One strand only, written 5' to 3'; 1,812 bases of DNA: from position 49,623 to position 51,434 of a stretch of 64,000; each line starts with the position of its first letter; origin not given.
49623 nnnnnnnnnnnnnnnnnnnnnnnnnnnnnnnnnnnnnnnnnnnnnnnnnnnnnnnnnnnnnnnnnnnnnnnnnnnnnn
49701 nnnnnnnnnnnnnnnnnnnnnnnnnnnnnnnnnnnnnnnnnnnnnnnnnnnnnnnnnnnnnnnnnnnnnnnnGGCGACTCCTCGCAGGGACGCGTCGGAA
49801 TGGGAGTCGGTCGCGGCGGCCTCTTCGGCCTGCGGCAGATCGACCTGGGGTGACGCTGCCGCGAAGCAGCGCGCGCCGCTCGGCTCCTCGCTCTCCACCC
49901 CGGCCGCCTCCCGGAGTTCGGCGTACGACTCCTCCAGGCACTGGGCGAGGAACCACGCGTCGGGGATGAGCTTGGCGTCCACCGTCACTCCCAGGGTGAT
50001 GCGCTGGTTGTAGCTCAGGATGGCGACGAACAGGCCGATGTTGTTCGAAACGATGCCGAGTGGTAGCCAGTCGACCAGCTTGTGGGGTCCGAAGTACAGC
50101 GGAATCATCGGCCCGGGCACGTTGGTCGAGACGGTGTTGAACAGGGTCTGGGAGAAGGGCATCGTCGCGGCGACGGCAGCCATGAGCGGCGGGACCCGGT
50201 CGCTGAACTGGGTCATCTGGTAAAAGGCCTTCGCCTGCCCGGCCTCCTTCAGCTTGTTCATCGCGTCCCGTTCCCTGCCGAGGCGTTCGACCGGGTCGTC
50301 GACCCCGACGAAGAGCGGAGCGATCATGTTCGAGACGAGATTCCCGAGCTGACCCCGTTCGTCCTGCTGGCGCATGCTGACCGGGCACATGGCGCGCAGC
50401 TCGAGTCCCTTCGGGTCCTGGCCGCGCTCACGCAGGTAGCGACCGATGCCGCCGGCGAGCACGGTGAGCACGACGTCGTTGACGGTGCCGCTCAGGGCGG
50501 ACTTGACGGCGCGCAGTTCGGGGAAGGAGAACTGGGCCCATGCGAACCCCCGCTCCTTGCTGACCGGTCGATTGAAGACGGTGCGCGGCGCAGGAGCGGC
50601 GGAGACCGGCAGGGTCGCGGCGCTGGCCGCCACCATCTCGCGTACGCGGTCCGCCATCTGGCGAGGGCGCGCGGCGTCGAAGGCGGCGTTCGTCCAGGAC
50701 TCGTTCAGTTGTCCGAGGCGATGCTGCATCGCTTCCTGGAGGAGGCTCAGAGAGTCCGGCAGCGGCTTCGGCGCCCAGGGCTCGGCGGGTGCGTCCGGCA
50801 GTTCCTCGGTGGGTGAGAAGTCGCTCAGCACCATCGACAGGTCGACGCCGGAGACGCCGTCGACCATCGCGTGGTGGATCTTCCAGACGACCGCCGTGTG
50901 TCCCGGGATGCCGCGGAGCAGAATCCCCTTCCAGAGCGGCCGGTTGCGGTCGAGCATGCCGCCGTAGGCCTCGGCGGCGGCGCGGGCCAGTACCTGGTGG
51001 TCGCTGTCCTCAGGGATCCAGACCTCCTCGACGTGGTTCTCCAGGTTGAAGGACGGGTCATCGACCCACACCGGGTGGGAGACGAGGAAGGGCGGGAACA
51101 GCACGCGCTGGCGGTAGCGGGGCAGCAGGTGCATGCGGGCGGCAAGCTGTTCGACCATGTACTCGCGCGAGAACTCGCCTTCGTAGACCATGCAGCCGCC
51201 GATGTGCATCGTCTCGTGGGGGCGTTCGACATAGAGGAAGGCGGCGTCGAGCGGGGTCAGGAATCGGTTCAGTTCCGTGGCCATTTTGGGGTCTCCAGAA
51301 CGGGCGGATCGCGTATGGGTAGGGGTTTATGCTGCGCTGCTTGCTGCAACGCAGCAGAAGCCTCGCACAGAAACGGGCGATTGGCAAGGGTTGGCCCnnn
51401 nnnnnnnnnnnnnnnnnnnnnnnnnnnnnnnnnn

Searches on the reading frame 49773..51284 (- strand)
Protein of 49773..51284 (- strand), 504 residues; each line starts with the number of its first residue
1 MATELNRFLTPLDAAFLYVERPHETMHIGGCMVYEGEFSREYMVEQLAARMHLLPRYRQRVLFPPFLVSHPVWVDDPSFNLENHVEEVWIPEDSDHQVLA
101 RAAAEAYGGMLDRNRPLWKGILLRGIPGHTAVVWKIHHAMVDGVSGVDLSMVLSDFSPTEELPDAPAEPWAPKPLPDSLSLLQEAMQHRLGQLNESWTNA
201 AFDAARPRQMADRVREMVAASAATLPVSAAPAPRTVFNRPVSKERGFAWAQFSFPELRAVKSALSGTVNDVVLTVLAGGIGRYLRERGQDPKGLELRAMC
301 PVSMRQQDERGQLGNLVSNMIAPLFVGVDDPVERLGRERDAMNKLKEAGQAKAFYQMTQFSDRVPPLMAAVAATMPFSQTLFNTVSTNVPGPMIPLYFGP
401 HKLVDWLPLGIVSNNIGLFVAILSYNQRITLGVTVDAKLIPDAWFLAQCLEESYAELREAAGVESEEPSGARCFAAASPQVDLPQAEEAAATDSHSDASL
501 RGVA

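Call 5: search_protein_families(library=pfam, proteins=[window:49773-51284:-], max_evalue=1)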
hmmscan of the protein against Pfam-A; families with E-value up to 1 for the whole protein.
window:49773-51284:- (504 aa): 3 families
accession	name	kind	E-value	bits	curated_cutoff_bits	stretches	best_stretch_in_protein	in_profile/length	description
PF03007.21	WS_DGAT_cat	-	1.4e-47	163.1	23.6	1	9-272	1-263/263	Wax ester synthase/diacylglycerol acyltransferase catalytic domain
PF06974.18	WS_DGAT_C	-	5.8e-32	111.2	20.7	1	314-457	2-144/145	WS/DGAT C-terminal domain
PF00668.25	Condensation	-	0.027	13.6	30.6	1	113-145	114-146/456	Condensation domain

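Call 6: search_protein_families(library=ncbifam, proteins=[window:49773-51284:-], max_evalue=1)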
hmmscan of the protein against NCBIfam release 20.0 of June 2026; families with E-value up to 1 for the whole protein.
window:49773-51284:- (504 aa): 1 family
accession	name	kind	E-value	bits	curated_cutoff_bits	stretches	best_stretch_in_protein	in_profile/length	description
TIGR02946.1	acyl_WS_DGAT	subfamily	3.3e-115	385.6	309.95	1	9-461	1-453/453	wax ester/triacylglycerol synthase family O-acyltransferase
